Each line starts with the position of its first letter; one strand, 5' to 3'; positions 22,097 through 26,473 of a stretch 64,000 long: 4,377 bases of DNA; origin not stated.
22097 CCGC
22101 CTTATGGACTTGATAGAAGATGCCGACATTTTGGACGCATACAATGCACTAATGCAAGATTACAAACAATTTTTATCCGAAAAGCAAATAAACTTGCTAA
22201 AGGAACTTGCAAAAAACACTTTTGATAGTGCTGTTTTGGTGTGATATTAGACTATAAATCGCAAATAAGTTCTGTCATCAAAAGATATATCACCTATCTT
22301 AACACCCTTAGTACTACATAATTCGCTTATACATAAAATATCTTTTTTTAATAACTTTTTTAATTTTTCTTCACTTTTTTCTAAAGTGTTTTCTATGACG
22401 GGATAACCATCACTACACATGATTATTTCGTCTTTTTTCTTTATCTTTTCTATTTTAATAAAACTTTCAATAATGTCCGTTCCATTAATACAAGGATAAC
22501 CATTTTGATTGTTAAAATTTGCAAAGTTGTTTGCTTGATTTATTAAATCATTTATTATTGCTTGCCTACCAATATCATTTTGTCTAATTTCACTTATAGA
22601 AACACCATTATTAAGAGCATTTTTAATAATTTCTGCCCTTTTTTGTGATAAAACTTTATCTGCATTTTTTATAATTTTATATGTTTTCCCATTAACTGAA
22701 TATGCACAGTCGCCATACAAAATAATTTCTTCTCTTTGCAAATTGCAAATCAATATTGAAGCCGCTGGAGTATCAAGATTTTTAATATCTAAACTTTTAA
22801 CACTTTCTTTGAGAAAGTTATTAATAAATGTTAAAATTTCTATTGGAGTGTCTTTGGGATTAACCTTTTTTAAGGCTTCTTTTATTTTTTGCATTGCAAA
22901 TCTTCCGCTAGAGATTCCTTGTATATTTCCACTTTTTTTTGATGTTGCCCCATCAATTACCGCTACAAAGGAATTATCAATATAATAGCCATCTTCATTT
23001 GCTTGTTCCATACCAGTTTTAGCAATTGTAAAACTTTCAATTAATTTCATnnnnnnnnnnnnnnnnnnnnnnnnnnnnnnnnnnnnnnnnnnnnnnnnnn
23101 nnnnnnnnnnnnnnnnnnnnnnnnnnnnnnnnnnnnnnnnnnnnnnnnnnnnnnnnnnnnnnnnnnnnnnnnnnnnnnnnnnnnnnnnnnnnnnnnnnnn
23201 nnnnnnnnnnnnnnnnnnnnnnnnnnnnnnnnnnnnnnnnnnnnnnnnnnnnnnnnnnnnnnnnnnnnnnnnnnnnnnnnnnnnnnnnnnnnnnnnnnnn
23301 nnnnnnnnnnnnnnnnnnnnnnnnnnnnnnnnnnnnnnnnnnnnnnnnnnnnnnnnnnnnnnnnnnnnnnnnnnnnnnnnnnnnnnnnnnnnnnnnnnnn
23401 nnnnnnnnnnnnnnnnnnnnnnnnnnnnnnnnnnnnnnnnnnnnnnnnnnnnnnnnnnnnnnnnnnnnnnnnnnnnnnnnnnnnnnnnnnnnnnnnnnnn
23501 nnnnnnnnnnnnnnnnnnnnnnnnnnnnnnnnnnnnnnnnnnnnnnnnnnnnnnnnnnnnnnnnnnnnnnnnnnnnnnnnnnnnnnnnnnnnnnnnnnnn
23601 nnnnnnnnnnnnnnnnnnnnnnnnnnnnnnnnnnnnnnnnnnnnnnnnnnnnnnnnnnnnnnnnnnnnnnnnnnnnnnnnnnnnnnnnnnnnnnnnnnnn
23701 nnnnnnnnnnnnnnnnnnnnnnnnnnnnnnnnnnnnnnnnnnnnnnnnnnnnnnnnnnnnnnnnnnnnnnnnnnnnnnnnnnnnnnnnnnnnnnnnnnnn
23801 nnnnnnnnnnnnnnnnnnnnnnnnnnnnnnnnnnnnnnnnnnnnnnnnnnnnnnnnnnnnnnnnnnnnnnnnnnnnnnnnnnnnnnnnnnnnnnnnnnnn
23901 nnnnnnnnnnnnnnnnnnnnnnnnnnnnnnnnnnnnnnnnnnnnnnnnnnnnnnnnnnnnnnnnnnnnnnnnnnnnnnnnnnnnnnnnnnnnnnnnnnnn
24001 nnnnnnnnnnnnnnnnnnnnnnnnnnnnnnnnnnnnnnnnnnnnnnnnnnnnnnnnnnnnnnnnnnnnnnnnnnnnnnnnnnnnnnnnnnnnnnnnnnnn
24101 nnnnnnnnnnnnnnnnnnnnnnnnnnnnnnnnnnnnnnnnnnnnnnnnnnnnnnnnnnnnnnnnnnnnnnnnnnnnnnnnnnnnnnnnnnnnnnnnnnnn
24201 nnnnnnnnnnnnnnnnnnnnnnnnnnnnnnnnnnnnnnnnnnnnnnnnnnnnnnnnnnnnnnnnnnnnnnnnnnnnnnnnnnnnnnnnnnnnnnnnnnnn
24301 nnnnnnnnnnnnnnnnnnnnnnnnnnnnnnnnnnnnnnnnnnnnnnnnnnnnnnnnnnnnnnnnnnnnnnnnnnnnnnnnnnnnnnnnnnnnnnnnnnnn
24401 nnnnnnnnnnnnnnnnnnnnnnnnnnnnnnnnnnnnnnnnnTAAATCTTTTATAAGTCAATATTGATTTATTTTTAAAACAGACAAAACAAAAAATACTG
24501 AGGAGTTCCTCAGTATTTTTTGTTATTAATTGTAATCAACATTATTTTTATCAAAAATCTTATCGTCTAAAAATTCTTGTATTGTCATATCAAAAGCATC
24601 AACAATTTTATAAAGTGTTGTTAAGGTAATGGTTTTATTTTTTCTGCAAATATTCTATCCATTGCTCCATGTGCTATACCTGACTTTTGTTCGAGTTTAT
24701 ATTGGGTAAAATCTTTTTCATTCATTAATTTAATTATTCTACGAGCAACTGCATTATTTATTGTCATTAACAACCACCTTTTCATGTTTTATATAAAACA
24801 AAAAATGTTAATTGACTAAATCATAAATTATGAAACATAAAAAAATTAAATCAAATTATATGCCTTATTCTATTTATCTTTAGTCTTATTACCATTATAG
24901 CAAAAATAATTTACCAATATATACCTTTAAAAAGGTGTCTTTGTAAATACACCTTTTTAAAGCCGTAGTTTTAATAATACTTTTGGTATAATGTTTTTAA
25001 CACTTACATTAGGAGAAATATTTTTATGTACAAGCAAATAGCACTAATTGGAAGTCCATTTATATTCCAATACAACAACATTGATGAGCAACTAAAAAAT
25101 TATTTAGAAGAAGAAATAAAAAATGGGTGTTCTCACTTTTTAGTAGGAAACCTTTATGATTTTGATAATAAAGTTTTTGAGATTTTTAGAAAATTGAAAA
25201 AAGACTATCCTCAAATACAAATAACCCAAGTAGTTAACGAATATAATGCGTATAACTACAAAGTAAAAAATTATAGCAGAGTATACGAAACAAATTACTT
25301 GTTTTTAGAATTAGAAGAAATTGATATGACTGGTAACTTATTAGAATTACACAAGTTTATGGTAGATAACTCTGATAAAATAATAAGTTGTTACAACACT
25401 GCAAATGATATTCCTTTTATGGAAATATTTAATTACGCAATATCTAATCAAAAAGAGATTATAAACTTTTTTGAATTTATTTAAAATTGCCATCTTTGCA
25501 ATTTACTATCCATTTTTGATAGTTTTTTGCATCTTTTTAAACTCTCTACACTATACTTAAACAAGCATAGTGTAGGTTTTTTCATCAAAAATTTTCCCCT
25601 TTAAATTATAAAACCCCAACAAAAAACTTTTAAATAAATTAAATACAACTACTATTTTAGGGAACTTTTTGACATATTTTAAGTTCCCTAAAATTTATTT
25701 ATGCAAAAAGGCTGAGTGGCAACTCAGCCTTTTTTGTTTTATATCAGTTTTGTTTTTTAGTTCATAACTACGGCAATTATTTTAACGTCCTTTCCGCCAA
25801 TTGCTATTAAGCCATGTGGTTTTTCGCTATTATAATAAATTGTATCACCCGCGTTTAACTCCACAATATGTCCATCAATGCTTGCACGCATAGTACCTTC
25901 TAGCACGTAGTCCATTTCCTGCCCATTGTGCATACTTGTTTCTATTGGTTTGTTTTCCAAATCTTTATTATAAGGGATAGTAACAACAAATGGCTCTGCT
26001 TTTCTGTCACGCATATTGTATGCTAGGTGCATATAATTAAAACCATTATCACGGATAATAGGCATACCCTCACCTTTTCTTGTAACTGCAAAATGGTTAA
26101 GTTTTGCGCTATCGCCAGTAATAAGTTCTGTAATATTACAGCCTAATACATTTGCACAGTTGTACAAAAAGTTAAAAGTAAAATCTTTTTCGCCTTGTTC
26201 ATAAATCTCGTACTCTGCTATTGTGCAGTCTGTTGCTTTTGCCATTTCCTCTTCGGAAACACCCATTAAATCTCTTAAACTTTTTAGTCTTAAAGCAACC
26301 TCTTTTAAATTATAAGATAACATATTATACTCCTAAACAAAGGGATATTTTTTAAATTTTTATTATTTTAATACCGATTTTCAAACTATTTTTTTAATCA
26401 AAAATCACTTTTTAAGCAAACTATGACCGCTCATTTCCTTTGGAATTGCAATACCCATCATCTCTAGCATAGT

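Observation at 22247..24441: Translationally coupled pair: two-TM protein with a degenerate Nudix-like domain plus a PP2C-fold protein, in the only accessory-looking islet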

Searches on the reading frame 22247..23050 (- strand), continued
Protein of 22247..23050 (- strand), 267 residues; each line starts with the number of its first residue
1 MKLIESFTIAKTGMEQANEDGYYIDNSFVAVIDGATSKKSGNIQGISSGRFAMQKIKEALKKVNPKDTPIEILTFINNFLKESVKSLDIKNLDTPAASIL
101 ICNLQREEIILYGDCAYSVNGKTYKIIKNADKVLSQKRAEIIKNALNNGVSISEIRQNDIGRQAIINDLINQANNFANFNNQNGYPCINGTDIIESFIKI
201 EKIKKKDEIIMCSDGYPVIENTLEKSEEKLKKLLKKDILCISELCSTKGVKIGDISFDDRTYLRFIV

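Call 85: find_encoding_contigs(protein=window:22247-23050:-, flank=5000, max_places=5)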
Protein window:22247-23050:- (267 aa): 24 contigs read that carry it; 1 place shown.
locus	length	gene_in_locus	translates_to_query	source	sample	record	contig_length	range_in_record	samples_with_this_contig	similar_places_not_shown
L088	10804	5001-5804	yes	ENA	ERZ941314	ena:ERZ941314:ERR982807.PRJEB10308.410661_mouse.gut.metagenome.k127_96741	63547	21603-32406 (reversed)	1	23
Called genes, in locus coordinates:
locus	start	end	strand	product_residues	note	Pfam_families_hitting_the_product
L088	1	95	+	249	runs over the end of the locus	PF00121:TIM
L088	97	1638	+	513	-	PF01676:Metalloenzyme, PF06415:iPGM_N, PF01663:Phosphodiest (faint)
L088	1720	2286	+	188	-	PF07883:Cupin_2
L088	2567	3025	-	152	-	PF06908:YpsA (weak)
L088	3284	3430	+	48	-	-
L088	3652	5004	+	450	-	-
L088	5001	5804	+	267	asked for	-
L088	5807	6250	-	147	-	-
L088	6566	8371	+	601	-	PF13347:MFS_2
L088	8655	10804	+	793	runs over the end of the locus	PF19732:SpoIIE_N, PF07228:SpoIIE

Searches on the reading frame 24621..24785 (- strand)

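Call 3: search_protein_families(library=pfam, proteins=[window:24621-24785:-], max_evalue=1)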
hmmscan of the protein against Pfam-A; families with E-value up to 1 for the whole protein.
window:24621-24785:- (54 aa): 2 families
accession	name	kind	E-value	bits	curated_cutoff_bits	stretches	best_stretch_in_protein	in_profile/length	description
PF13443.12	HTH_26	-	0.0015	19.2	22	1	16-51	1-36/63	Cro/C1-type HTH DNA-binding domain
PF13744.12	HTH_37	-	0.038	14.2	27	1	11-50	17-56/80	Helix-turn-helix domain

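Call 4: search_protein_families(library=padloc, proteins=[window:24621-24785:-], max_evalue=1)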
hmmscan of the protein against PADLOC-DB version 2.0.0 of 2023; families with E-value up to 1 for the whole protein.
window:24621-24785:- (54 aa): 1 family
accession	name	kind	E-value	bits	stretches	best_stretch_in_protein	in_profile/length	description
PDLC04775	PDC-M69A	-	0.005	15.3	1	8-46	3-41/113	-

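Call 5: search_protein_families(library=ncbifam, proteins=[window:24621-24785:-], max_evalue=1)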
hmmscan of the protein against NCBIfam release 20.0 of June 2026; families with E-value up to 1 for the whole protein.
window:24621-24785:- (54 aa): 3 families
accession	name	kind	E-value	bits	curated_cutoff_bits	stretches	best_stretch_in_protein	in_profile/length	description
NF007408.0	PRK09943.1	equivalog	0.03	13.9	211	1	12-52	7-47/185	HTH-type transcriptional regulator PuuR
NF038290.1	repM_Acin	exception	0.067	12.5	250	1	5-38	109-140/304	replication initiation protein RepM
NF010465.0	PRK13890.1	equivalog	0.11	12.6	96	1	15-49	8-42/121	conjugal transfer protein TrbA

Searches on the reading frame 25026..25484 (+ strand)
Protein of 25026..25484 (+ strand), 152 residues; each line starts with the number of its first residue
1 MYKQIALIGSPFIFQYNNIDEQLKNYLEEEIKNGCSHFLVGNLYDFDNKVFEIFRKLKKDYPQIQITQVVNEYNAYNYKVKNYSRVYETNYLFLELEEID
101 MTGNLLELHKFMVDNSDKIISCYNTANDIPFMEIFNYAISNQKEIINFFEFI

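Call 3: search_protein_families(library=pfam, proteins=[window:25026-25484:+], max_evalue=1)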
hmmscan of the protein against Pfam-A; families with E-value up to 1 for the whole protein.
window:25026-25484:+ (152 aa): 3 families
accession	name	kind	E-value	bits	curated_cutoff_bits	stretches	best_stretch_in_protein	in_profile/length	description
PF06908.16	YpsA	-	3.3e-07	30.9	27.7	1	17-128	22-139/168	YspA SLOG family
PF04009.17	DUF356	-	0.019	15.7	29.9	1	2-84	22-101/106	Protein of unknown function (DUF356)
PF18309.7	PAZ_3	-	0.026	15.5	27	1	59-115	4-56/88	Argonaute PAZ domain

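Call 4: search_protein_families(library=padloc, proteins=[window:25026-25484:+], max_evalue=1)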
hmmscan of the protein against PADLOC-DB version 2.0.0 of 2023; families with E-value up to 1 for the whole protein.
window:25026-25484:+ (152 aa): 1 family
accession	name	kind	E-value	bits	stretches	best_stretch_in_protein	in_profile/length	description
PDLC03170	Specificity_I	-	0.0019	15.1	1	73-126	26-80/437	Type I specificity subunit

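Call 5: search_protein_families(library=ncbifam, proteins=[window:25026-25484:+], max_evalue=1)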
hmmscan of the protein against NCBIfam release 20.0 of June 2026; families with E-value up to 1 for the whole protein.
window:25026-25484:+ (152 aa): 5 families
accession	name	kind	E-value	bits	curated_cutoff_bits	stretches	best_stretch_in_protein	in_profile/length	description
NF010181.0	PRK13660.1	equivalog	2.8e-05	24.2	165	1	18-128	26-142/182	hypothetical protein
TIGR01207.1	rmlA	equivalog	0.0036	16.5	360.65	1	26-75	155-205/286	glucose-1-phosphate thymidylyltransferase RfbA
TIGR03472.1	HpnI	equivalog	0.019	13.8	310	1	42-87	76-122/373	bacteriohopanetetrol glucosamine biosynthesis glycosyltransferase HpnI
NF002340.1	PRK01297.1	equivalog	0.05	12.4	564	1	61-138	179-256/372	ATP-dependent RNA helicase RhlB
NF002535.0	PRK02079.1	equivalog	0.067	13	101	1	11-73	15-79/92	pyrroloquinoline quinone biosynthesis peptide chaperone PqqD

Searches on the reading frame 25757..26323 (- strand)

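Call 3: search_protein_families(library=pfam, proteins=[window:25757-26323:-], max_evalue=1)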
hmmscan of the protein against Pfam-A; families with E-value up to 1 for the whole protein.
window:25757-26323:- (188 aa): 9 families
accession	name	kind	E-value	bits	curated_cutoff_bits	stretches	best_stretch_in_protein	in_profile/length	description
PF07883.17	Cupin_2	-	2.8e-12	46.6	27.2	1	129-186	13-70/70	Cupin domain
PF01381.28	HTH_3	-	2.5e-05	24.7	23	1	13-67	1-55/55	Helix-turn-helix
PF13560.12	HTH_31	-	9.3e-05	23.1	27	1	9-63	2-57/64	Helix-turn-helix domain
PF12844.13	HTH_19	-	9.6e-05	22.7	30.2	1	12-70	3-61/64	Helix-turn-helix domain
PF13443.12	HTH_26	-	0.0015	19.2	22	1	12-68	1-58/63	Cro/C1-type HTH DNA-binding domain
PF02311.25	AraC_binding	-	0.0015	18.7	21.1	1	139-181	28-70/135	AraC-like ligand binding domain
PF06249.18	EutQ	-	0.0072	16.5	21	1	134-163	95-124/152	Ethanolamine utilisation protein EutQ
PF05899.18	Cupin_3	-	0.019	15.1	23.5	1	135-165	26-57/74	EutQ-like cupin domain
PF12041.13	DELLA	-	0.28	11.6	23.8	0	4-29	14-40/69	Transcriptional regulator DELLA protein N terminal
